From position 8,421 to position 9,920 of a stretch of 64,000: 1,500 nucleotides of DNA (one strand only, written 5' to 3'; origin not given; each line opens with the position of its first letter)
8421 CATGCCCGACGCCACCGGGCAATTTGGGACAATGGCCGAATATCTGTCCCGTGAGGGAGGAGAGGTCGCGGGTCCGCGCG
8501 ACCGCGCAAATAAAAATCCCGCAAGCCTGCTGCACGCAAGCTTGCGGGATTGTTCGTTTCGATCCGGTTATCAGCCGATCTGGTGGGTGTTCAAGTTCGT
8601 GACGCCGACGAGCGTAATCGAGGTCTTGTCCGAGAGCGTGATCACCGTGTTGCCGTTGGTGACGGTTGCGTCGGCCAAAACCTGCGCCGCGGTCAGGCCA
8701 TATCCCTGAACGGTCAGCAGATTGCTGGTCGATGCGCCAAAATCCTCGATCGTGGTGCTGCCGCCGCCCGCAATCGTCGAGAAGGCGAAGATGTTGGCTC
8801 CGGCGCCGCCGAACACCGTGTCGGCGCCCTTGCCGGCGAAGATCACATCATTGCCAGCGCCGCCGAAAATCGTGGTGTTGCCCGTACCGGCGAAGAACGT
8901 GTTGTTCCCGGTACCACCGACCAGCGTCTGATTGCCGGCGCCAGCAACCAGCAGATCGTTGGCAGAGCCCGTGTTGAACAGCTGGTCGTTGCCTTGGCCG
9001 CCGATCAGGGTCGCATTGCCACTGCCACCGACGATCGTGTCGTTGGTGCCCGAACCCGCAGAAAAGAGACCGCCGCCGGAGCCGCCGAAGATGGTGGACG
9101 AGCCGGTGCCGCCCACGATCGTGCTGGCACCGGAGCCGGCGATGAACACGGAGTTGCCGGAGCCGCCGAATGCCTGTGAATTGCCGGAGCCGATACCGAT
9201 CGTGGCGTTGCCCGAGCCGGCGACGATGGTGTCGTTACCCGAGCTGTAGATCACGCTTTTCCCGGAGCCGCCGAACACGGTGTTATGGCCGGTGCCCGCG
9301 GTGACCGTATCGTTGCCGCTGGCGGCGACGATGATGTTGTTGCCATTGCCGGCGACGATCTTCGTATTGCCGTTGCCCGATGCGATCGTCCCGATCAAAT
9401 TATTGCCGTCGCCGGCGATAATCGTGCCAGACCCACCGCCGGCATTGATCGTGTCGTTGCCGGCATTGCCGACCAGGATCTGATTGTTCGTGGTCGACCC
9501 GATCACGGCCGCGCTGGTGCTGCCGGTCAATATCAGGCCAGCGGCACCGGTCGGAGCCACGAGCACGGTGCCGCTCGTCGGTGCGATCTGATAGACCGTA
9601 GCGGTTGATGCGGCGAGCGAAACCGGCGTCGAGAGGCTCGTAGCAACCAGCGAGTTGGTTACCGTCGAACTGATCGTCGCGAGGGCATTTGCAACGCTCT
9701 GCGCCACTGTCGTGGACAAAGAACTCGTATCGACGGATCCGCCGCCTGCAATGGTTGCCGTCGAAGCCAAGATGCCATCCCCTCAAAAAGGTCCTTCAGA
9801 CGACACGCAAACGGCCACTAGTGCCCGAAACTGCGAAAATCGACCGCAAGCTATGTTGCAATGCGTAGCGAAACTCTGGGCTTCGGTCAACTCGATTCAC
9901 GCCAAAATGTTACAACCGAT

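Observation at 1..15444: Glycosylation island built around a single secreted-type repeat protein, not a self-contained polysaccharide locus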

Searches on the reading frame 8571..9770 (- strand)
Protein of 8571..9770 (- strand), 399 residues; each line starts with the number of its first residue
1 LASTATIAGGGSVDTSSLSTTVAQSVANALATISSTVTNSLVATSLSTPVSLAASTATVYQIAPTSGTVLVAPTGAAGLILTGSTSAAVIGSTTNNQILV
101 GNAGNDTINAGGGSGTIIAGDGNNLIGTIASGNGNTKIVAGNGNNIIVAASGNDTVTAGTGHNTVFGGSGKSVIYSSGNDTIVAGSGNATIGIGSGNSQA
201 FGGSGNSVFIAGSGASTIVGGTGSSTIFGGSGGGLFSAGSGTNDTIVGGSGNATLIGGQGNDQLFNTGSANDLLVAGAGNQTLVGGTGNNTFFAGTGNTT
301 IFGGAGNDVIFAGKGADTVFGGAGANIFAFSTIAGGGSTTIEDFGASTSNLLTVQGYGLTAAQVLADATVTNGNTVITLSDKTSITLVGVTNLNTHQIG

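Call 4: search_protein_families(library=pfam, proteins=[window:8571-9770:-], max_evalue=0.01)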
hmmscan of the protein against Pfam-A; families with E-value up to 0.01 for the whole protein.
window:8571-9770:- (399 aa): 1 family
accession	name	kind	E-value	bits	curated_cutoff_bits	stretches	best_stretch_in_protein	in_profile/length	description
PF00353.25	HemolysinCabind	-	1.9e-32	111.2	23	7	294-327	2-35/36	RTX calcium-binding nonapeptide repeat (4 copies)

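Call 10: find_encoding_contigs(protein=window:8574-9770:-, flank=10000, max_places=6)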
Protein seq(399 aa) (399 aa): 1 contig read that carries it; 1 place shown.
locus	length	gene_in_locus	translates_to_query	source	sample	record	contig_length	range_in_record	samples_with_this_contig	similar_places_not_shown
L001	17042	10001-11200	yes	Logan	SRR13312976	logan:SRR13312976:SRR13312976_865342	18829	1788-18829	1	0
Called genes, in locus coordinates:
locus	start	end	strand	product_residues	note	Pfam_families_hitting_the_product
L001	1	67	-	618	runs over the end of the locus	?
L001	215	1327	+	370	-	PF01370:Epimerase (faint)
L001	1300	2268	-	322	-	PF01965:DJ-1_PfpI, PF00165:HTH_AraC (weak), PF12833:HTH_18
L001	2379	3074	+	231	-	PF01965:DJ-1_PfpI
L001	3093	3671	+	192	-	PF04442:CtaG_Cox11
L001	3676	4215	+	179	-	-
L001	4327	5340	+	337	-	PF05045:RgpF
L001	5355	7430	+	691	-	PF13489:Methyltransf_23, PF08241:Methyltransf_11, PF08242:Methyltransf_12, PF13649:Methyltransf_25 (weak)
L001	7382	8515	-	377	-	PF13579:Glyco_trans_4_4 (weak), PF13692:Glyco_trans_1_4, PF00534:Glycos_transf_1 (weak)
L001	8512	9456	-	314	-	PF13641:Glyco_tranf_2_3, PF00535:Glycos_transf_2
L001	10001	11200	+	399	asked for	-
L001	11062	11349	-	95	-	-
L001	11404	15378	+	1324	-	PF13432:TPR_16 (faint), PF14559:TPR_19 (faint), PF00535:Glycos_transf_2, PF13641:Glyco_tranf_2_3 (weak), PF00534:Glycos_transf_1, PF13692:Glyco_trans_1_4, PF07538:ChW (faint)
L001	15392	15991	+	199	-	PF08241:Methyltransf_11, PF13489:Methyltransf_23 (weak), PF13649:Methyltransf_25 (faint)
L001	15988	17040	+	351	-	?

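Call 29: search_protein_families(library=ncbifam, proteins=[window:8571-9770:-], max_evalue=0.001)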
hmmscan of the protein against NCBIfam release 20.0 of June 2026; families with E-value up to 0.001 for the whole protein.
window:8571-9770:- (399 aa): 7 families
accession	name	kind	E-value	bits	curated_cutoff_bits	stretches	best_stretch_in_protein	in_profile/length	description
NF046115.1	Ca_rpt_SMc04171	equivalog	4.8e-21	75.5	625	3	252-362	414-525/574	SMc04171 family calcium-binding repeat protein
NF033943.0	RTX_toxin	subfamily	2.6e-19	69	1000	2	193-350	673-819/930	RTX family hemolysin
NF050046.1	PueAB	exception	3.5e-16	58.8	670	1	279-393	495-606/616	polyurethane esterase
NF053766.1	ZapA_metallo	exception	7.2e-14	51.7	940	2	294-336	353-395/483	ZapA family metalloprotease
NF035945.1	Zn_serralysin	subfamily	1e-12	48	500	1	284-335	323-374/462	serralysin family metalloprotease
NF033203.1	entero_EhxA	exception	1.6e-12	46.4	2000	2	227-346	722-847/997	enterohemolysin EhxA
NF052454.1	BtaGlycanEglC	equivalog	2.4e-07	30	700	1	287-388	97-196/459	endo-1,3-1,4-beta-glycanase EglC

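Call 46: find_related_loci(query=A5, collection=metagenome_contigs, flank=8000)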
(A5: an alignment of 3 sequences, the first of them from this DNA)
Query A5 (399 aa) in metagenome_contigs; peptide patterns used: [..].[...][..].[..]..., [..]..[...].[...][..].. (x = any residue, [..] = any of these).
592 stretches matched a pattern; 244 encode a relative of the query (tblastn E <= 1e-3); the best 80 are kept; 80 distinct loci.
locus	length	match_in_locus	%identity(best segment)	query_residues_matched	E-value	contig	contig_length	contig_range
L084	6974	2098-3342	73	1-399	3e-159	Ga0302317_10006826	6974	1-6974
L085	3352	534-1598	57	1-398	2e-109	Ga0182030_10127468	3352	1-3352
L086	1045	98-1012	42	40-394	2e-55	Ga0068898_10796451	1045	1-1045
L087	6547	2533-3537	39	1-393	2e-48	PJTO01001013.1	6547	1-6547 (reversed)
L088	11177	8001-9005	39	1-393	3e-48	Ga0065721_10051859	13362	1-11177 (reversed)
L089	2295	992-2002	40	1-393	5e-46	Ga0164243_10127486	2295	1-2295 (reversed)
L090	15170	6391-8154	29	6-397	3e-33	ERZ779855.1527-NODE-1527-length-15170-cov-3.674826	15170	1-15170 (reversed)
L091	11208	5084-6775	31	86-388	2e-33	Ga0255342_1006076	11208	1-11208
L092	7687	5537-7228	31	2-388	2e-33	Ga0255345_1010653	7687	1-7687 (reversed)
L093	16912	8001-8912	33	81-391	4e-33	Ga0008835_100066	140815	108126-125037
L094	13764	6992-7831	44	113-393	1e-32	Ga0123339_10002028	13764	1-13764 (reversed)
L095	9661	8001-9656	34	2-341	8e-33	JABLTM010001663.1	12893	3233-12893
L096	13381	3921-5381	30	19-353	3e-32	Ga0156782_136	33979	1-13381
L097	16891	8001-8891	34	81-334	5e-31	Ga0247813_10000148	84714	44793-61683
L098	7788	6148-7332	40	72-341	1e-30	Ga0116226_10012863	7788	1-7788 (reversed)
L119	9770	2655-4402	32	15-377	2e-23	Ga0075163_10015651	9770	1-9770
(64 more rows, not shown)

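Call 76: find_homologous_proteins(query=A4, max_evalue=1e-15)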
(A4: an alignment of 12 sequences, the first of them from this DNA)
Query A4 (12 sequences) (399 aa, profile of the alignment): 2306 proteins with E <= 1e-15 among 8000 candidates; the best 120 are listed.
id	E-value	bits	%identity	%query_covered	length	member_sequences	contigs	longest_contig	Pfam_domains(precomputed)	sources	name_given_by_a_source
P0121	2.6e-94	334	34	46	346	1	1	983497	-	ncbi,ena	-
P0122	3.6e-78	281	36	62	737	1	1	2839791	PF00353.26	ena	-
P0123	7.4e-75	270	32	55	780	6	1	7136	PF08548.18,PF00353.26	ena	-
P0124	3.5e-74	268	38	58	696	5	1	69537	PF00353.26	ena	-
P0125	3.9e-73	265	39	56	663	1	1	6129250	PF00353.26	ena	-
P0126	1.9e-72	263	33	99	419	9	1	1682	-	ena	-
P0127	6.5e-70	254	32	64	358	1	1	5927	-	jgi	jgi:Ca2+-binding RTX toxin-like protein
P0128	9.8e-69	250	45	100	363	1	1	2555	PF00353.26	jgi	jgi:serralysin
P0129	2.9e-66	242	36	46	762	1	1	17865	PF08548.18,PF00353.26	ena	-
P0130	2.1e-65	239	42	81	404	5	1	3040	PF00353.26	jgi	jgi:Ca2+-binding RTX toxin-like protein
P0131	2.4e-65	239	47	97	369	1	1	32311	PF00353.26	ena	-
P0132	2.6e-65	239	35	65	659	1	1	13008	PF00353.26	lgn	-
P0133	5.2e-65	238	39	99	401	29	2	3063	PF00353.26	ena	-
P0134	9.8e-65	237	33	98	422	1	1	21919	-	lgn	-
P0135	1.5e-64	237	38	86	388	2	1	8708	PF00353.26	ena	-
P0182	3.7e-53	199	39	96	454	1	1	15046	PF00353.26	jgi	jgi:Ca2+-binding RTX toxin-like protein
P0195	1.8e-51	194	39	92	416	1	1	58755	PF00353.26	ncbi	-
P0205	9.0e-50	188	40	68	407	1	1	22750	-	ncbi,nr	ncbi:MAG: hypothetical protein KGL12_13495 [Rhodospirillales bacterium]|nr:hypothetical protein [Rho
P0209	2.3e-49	187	45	66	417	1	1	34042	PF00353.26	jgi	jgi:Ca2+-binding RTX toxin-like protein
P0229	1.1e-47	181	36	83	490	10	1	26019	PF00353.26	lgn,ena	-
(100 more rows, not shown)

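Call 78: find_encoding_contigs(protein=P0131, flank=9000, max_places=1)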
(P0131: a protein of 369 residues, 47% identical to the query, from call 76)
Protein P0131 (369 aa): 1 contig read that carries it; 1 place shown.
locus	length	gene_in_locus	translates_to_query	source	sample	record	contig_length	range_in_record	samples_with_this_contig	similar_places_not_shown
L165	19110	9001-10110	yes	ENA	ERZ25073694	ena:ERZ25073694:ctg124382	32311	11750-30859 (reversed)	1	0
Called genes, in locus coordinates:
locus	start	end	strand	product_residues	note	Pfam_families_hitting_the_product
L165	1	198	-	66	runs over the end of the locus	PF00364:Biotin_lipoyl, PF25917:BSH_RND (weak), PF25919:BSH_CusB (faint), PF25984:BSH_YknX (faint)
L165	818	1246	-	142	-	PF03544:TonB_C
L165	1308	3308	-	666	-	PF00289:Biotin_carb_N, PF02222:ATP-grasp (weak), PF02786:CPSase_L_D2, PF07478:Dala_Dala_lig_C, PF02785:Biotin_carb_C, PF21139:BT_MCC_alpha, PF00364:Biotin_lipoyl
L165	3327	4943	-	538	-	PF03255:ACCA (faint), PF01039:Carboxyl_trans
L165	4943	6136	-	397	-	PF02771:Acyl-CoA_dh_N, PF02770:Acyl-CoA_dh_M, PF00441:Acyl-CoA_dh_1, PF08028:Acyl-CoA_dh_2, PF22924:ACOX_C_alpha1 (weak)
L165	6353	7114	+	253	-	PF00596:Aldolase_II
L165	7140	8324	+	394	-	PF01070:FMN_dh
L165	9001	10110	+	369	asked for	PF00353:HemolysinCabind (weak)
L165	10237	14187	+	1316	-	PF07719:TPR_2 (faint), PF00535:Glycos_transf_2, PF13641:Glyco_tranf_2_3, PF00534:Glycos_transf_1 (weak), PF13692:Glyco_trans_1_4 (weak)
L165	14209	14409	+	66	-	-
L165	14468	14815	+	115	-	-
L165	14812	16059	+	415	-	PF12000:Glyco_trans_4_3, PF00534:Glycos_transf_1, PF13692:Glyco_trans_1_4, PF13524:Glyco_trans_1_2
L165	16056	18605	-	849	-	-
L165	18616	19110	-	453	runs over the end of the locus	PF25994:HH_AprE (weak), PF26002:Beta-barrel_AprE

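Call 79: find_encoding_contigs(protein=P0195, flank=9000, max_places=1)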
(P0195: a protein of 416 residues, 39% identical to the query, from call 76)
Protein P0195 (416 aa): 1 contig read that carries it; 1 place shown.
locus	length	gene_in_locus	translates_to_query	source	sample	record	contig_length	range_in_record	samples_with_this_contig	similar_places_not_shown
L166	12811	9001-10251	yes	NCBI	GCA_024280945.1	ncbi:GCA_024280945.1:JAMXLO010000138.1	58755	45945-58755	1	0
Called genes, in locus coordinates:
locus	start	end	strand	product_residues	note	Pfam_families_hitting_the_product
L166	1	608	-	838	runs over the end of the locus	PF02653:BPD_transp_2, PF00005:ABC_tran, PF01926:MMR_HSR1 (faint), PF02463:SMC_N (faint), PF13191:AAA_16 (faint), PF13304:AAA_21 (faint), PF12399:BCA_ABC_TP_C, PF00005:ABC_tran, +3 more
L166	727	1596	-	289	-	PF02653:BPD_transp_2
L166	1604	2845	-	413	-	PF13458:Peripla_BP_6, PF01094:ANF_receptor, PF13433:Peripla_BP_5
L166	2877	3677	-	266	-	PF05721:PhyH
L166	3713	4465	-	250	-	PF00106:adh_short, PF01370:Epimerase (weak), PF08659:KR, PF13561:adh_short_C2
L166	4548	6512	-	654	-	PF00211:Guanylate_cyc, PF13428:TPR_14 (faint), PF07719:TPR_2 (faint), PF13424:TPR_12 (faint), PF00515:TPR_1 (faint), PF13181:TPR_8 (faint), PF13414:TPR_11 (weak), PF14559:TPR_19 (faint), +1 more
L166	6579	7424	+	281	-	PF01042:Ribonuc_L-PSP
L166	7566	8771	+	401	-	PF00296:Bac_luciferase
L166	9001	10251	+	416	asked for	PF00353:HemolysinCabind (faint)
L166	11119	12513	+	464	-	PF01425:Amidase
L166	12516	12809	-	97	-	?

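Call 80: find_encoding_contigs(protein=P0205, flank=9000, max_places=1)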
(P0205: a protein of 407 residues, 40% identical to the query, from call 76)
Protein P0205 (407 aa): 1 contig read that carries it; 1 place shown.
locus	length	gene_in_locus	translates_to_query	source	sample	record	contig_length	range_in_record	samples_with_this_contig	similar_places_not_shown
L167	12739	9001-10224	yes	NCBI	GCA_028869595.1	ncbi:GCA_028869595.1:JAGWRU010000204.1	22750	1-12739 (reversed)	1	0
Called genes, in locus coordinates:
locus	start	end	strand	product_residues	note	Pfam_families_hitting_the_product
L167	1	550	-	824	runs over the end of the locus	PF00270:DEAD, PF00271:Helicase_C, PF08482:HrpB_C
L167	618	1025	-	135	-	PF04828:GFA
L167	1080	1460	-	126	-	PF01047:MarR (weak), PF12802:MarR_2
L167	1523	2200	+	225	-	PF18029:Glyoxalase_6 (faint), PF00903:Glyoxalase (weak)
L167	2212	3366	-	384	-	PF01757:Acyl_transf_3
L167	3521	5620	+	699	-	PF11412:DsbD_N, PF02683:DsbD_TM, PF13899:Thioredoxin_7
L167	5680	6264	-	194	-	PF00440:TetR_N, PF16925:TetR_C_13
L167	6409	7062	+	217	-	PF00578:AhpC-TSA, PF08534:Redoxin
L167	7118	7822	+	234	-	PF02798:GST_N, PF13417:GST_N_3, PF13409:GST_N_2, PF00043:GST_C, PF13410:GST_C_2, PF14497:GST_C_3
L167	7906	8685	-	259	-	PF00106:adh_short, PF13561:adh_short_C2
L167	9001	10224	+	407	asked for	-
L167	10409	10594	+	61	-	-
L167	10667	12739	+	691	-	PF13692:Glyco_trans_1_4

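Call 81: find_encoding_contigs(protein=P0229, flank=9000, max_places=1)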
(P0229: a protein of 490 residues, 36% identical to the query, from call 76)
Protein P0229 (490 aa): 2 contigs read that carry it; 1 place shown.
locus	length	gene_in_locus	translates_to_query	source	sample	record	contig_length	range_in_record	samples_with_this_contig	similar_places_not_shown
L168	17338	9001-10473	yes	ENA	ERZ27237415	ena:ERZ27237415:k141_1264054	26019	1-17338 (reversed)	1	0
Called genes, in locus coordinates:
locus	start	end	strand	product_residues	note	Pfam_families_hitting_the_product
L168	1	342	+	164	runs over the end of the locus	PF03734:YkuD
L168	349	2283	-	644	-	PF16177:ACAS_N, PF00501:AMP-binding, PF13193:AMP-binding_C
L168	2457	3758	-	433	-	PF06808:DctM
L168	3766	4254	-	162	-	PF04290:DctQ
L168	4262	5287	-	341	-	PF03480:DctP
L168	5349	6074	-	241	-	-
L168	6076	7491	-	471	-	PF01425:Amidase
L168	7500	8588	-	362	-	PF01063:Aminotran_4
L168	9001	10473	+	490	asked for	PF00353:HemolysinCabind (weak)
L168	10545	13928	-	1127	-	PF01209:Ubie_methyltran (weak), PF13489:Methyltransf_23, PF08241:Methyltransf_11, PF08242:Methyltransf_12, PF13649:Methyltransf_25, PF13847:Methyltransf_31, PF13692:Glyco_trans_1_4, PF00535:Glycos_transf_2, +4 more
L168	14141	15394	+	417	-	PF13433:Peripla_BP_5 (weak), PF13458:Peripla_BP_6, PF01094:ANF_receptor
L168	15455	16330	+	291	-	PF02653:BPD_transp_2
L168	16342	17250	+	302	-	PF02653:BPD_transp_2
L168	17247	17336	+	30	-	?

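Call 82: find_encoding_contigs(protein=P0209, flank=9000, max_places=1)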
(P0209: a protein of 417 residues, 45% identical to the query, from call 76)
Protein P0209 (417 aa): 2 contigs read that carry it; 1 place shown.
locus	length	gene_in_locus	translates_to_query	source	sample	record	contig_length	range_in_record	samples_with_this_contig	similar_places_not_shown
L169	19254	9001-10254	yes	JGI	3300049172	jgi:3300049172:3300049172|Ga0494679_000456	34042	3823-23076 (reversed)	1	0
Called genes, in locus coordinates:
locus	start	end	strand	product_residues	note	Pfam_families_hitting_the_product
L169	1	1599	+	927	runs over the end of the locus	PF13578:Methyltransf_24, PF21374:WsaF_N (weak), PF22772:WsaF_C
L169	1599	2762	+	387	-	PF13692:Glyco_trans_1_4 (weak)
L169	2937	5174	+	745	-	PF00664:ABC_membrane, PF00005:ABC_tran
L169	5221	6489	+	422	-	PF25994:HH_AprE, PF26002:Beta-barrel_AprE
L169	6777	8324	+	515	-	PF23310:TPR_27 (faint), PF08238:Sel1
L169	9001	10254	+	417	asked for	PF00353:HemolysinCabind (weak)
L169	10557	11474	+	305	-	PF07538:ChW (weak)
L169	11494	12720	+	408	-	PF12000:Glyco_trans_4_3, PF00534:Glycos_transf_1, PF13692:Glyco_trans_1_4, PF13524:Glyco_trans_1_2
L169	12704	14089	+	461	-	PF00535:Glycos_transf_2, PF13641:Glyco_tranf_2_3 (faint)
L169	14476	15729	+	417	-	PF13439:Glyco_transf_4, PF13579:Glyco_trans_4_4, PF00534:Glycos_transf_1, PF13692:Glyco_trans_1_4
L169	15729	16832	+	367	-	-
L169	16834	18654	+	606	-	PF00535:Glycos_transf_2, PF13712:Glyco_tranf_2_5 (weak)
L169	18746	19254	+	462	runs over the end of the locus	PF00535:Glycos_transf_2, PF01697:Glyco_transf_92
